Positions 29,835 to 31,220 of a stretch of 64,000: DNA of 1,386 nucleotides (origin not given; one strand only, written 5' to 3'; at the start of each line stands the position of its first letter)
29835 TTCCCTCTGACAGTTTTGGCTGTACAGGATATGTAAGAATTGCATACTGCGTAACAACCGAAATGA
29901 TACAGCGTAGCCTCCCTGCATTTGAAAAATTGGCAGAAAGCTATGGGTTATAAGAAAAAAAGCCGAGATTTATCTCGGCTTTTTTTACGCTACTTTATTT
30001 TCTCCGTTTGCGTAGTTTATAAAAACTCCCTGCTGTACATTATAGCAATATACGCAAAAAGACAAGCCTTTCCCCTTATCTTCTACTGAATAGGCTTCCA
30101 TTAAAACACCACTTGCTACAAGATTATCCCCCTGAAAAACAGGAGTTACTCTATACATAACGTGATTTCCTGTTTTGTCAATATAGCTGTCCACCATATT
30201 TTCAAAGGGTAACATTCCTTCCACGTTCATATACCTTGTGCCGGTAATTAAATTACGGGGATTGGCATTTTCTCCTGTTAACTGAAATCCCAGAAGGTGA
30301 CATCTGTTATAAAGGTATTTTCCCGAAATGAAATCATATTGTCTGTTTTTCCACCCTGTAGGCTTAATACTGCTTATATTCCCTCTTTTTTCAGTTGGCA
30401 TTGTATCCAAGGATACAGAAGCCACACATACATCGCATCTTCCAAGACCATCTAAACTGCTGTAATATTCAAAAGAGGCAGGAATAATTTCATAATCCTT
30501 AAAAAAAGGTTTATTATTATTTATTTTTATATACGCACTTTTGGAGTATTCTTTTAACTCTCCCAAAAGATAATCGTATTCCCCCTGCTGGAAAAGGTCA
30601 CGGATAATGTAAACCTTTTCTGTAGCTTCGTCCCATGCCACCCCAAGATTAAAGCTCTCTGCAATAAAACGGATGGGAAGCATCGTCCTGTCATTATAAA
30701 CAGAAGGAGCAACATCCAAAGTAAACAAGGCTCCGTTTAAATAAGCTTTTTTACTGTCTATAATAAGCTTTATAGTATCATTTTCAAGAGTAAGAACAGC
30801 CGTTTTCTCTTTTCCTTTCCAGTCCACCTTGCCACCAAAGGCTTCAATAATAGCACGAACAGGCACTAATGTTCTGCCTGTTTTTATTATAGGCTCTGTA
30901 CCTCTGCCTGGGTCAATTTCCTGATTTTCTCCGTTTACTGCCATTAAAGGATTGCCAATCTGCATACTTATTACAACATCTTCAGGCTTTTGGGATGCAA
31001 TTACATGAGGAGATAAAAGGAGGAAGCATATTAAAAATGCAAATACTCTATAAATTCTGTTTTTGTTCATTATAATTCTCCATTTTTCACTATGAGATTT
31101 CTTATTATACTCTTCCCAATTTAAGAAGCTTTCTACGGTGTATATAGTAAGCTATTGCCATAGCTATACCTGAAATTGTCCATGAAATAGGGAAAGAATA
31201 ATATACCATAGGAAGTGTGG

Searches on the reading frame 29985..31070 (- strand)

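Call 75: search_protein_families(library=pfam, proteins=[window:29985-31070:-], max_evalue=0.01)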
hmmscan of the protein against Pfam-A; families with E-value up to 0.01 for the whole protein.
window:29985-31070:- (361 aa): 3 families
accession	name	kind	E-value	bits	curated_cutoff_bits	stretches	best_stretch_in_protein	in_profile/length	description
PF07833.16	Cu_amine_oxidN1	-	9.9e-36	122.4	24.2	1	58-155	11-108/108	Copper amine oxidase N-terminal domain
PF13930.12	Endonuclea_NS_2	-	2e-21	77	27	1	201-326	10-128/132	DNA/RNA non-specific endonuclease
PF01223.29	Endonuclease_NS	-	0.0022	18.1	23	1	242-324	70-167/223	DNA/RNA non-specific endonuclease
